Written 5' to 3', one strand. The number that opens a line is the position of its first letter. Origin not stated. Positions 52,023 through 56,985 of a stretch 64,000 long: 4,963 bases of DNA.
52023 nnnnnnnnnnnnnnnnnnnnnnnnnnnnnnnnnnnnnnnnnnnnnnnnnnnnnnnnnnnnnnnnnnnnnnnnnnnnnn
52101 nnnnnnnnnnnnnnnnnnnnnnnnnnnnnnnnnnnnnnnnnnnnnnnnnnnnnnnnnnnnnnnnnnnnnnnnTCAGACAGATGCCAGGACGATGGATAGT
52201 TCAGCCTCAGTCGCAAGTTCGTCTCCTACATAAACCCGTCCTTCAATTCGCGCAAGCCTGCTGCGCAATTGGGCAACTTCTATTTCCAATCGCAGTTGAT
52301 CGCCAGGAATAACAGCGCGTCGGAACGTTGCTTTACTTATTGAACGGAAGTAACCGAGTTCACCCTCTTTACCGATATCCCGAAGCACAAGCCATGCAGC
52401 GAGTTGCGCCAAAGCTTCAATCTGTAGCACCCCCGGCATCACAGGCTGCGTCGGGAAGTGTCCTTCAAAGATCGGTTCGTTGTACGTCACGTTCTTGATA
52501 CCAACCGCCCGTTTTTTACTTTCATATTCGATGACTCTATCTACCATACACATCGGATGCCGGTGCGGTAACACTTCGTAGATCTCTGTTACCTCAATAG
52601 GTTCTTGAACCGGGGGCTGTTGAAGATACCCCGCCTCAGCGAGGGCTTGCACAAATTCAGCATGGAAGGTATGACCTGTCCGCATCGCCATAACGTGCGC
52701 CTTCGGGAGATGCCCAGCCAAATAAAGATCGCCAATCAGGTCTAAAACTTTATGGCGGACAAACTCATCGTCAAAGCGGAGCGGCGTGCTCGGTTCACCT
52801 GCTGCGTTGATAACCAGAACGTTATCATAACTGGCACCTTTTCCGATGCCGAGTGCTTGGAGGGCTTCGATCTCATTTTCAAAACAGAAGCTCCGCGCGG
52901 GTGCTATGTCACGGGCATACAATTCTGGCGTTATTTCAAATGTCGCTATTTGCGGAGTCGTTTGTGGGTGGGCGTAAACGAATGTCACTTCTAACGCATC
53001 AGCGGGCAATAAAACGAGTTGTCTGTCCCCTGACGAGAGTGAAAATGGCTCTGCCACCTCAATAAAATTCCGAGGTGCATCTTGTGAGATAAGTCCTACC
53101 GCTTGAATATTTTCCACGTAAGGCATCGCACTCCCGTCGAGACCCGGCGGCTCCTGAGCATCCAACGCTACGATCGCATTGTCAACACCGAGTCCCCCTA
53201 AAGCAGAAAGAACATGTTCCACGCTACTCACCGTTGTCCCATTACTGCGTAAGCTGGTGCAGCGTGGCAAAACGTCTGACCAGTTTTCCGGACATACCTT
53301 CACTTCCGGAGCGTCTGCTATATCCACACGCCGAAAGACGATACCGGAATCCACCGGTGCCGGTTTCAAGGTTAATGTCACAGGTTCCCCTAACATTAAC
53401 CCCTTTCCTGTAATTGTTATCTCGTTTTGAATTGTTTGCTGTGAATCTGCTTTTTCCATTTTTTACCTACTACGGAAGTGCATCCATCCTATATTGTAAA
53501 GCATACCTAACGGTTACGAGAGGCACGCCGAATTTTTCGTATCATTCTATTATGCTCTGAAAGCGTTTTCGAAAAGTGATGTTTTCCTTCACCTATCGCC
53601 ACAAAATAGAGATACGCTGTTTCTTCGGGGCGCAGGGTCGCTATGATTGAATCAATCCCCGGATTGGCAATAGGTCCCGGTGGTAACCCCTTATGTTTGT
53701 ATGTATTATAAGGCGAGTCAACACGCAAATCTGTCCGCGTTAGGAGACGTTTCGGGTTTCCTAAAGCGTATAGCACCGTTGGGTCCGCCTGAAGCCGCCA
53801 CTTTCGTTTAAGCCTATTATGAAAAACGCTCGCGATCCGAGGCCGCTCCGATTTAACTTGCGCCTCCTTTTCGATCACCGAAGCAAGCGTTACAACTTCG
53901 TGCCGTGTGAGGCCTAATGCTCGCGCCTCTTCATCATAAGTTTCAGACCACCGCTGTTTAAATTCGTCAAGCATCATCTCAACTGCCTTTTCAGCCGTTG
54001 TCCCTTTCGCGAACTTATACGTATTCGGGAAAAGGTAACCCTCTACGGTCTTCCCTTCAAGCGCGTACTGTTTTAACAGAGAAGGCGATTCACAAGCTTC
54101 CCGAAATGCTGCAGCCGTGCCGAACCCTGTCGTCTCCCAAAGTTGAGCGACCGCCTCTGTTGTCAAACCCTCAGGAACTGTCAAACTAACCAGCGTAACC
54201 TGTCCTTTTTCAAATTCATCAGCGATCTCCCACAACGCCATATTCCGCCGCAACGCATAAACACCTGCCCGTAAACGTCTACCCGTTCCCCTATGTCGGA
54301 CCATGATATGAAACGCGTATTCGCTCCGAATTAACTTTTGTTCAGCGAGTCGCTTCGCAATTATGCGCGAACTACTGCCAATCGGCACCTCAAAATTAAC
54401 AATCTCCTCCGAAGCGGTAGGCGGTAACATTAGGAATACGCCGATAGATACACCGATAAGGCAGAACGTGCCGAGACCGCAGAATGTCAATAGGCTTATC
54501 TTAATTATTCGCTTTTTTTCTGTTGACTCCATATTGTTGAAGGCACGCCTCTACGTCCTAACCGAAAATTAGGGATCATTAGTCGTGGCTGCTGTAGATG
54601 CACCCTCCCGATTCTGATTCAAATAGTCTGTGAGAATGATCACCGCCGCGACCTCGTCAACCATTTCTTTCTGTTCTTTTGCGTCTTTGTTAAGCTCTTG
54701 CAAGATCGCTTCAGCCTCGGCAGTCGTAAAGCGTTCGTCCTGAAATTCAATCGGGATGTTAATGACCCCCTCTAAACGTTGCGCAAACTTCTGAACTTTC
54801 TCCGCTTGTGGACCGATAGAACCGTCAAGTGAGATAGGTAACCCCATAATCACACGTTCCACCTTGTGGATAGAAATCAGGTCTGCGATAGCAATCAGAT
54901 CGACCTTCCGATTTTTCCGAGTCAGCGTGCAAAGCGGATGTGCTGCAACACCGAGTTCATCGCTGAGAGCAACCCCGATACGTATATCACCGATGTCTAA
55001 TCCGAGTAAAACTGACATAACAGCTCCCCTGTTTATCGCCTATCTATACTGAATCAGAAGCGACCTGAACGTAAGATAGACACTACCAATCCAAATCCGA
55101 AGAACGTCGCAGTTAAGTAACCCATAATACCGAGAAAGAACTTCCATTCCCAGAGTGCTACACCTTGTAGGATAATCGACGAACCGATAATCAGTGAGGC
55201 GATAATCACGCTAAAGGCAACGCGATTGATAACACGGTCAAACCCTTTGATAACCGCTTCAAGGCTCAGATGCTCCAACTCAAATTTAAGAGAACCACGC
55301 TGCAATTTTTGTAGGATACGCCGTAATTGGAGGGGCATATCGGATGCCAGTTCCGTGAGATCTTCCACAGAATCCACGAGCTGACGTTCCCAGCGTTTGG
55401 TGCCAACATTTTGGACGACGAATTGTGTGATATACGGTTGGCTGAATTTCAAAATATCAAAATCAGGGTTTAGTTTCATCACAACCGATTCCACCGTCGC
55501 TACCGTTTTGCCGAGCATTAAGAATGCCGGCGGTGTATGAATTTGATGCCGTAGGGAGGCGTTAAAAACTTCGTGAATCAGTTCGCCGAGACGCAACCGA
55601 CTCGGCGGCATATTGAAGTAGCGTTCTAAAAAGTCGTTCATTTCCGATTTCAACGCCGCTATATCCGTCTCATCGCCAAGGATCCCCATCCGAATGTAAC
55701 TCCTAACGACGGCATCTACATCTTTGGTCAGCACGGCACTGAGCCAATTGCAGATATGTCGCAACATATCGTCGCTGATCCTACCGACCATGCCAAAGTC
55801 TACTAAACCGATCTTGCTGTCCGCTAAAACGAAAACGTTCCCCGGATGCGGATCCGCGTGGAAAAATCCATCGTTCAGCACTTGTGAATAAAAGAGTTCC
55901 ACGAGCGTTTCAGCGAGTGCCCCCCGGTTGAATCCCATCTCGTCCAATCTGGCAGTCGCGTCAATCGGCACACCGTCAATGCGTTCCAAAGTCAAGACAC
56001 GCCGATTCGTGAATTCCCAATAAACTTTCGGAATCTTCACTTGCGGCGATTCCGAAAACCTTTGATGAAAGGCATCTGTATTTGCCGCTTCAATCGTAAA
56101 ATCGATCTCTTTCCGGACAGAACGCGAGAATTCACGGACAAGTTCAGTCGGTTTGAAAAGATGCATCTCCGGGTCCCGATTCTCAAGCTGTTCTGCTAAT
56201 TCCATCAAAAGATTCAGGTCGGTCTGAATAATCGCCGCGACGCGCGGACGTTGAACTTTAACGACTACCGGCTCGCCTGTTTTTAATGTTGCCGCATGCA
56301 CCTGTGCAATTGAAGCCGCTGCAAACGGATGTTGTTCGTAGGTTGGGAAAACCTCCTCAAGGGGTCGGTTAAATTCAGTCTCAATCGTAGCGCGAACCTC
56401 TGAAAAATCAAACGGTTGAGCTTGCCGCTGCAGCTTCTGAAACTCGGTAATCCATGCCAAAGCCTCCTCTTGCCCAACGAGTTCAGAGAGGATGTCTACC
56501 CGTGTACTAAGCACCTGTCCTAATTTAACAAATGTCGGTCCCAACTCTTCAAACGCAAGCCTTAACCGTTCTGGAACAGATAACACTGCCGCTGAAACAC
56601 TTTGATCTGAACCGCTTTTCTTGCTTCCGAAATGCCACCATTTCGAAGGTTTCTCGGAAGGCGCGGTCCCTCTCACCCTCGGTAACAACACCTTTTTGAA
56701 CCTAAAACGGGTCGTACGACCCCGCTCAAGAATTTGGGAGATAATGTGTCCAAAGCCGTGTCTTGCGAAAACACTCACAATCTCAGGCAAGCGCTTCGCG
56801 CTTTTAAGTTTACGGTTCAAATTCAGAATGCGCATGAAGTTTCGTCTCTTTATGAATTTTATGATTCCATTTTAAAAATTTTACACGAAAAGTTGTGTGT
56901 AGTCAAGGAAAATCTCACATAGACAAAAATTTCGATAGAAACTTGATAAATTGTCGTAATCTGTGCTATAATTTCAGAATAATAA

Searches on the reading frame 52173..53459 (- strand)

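Call 19: search_protein_families(library=ncbifam, proteins=[window:52173-53459:-], max_evalue=0.00001)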
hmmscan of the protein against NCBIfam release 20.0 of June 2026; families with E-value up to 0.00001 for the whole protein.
window:52173-53459:- (428 aa): 7 families
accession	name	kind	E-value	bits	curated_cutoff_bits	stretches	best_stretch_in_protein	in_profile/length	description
NF009667.0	PRK13188.1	equivalog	2.8e-123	412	465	2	225-425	250-459/464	bifunctional UDP-3-O-[3-hydroxymyristoyl] N-acetylglucosamine deacetylase/3-hydroxyacyl-ACP dehydratase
TIGR00325.1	lpxC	equivalog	4.2e-64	216.7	187.25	1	7-275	3-273/297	UDP-3-O-acyl-N-acetylglucosamine deacetylase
NF000582.1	PRK00006.1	equivalog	5.6e-49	165.6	113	1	290-424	2-136/137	3-hydroxyacyl-ACP dehydratase FabZ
TIGR01750.1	fabZ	equivalog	3.8e-47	159.7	155.15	1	288-424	1-140/141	3-hydroxyacyl-ACP dehydratase FabZ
NF009666.0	PRK13187.1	equivalog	3.2e-46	157.9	423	1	4-275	8-292/305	UDP-3-O-acyl N-acetylglycosamine deacetylase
NF058663.1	cispen_cyc_AmcE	equivalog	5.6e-18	65.4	140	1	288-424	4-141/153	cispentacin biosynthesis cyclizing decarboxylase AmcE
NF003509.0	PRK05174.1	equivalog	3.6e-07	30.1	124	1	300-411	31-150/172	bifunctional 3-hydroxydecanoyl-ACP dehydratase/trans-2-decenoyl-ACP isomerase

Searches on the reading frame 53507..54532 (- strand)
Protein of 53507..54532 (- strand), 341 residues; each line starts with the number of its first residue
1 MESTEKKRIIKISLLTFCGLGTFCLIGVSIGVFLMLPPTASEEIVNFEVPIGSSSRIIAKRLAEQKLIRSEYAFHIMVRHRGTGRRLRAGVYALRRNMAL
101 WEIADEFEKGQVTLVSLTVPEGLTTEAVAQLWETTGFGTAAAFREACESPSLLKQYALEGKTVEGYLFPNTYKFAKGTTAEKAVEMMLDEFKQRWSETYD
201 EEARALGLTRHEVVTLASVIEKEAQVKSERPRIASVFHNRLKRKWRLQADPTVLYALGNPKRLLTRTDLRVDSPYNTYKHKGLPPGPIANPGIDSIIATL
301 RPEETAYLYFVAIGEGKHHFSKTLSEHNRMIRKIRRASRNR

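Call 19: search_protein_families(library=ncbifam, proteins=[window:53507-54532:-], max_evalue=0.00001)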
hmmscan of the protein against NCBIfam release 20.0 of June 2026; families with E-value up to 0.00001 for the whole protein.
window:53507-54532:- (341 aa): 2 families
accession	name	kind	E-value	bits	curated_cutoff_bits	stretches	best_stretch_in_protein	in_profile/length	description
TIGR00247.1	TIGR00247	hypoth_equivalog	6.9e-83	278.6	103.4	1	6-333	2-339/347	endolytic transglycosylase MltG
NF007619.0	PRK10270.1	equivalog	4.4e-46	157.5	532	1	10-334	5-330/340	cell division protein YceG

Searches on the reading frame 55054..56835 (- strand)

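Call 19: search_protein_families(library=ncbifam, proteins=[window:55054-56835:-], max_evalue=0.00001)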
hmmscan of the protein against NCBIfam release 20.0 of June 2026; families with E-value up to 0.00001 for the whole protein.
window:55054-56835:- (593 aa): 3 families
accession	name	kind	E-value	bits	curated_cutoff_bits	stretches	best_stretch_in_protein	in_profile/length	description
TIGR01982.1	UbiB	equivalog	1.1e-128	429.5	487.55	1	80-481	41-434/436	2-polyprenylphenol 6-hydroxylase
NF003404.0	PRK04750.1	equivalog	1.4e-106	357.2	667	1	86-557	50-516/529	ubiquinone biosynthesis regulatory protein kinase UbiB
NF050082.1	ATPase_MABP1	exception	1.4e-35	123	800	1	89-408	51-358/435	macrolide-binding ATPase MABP-1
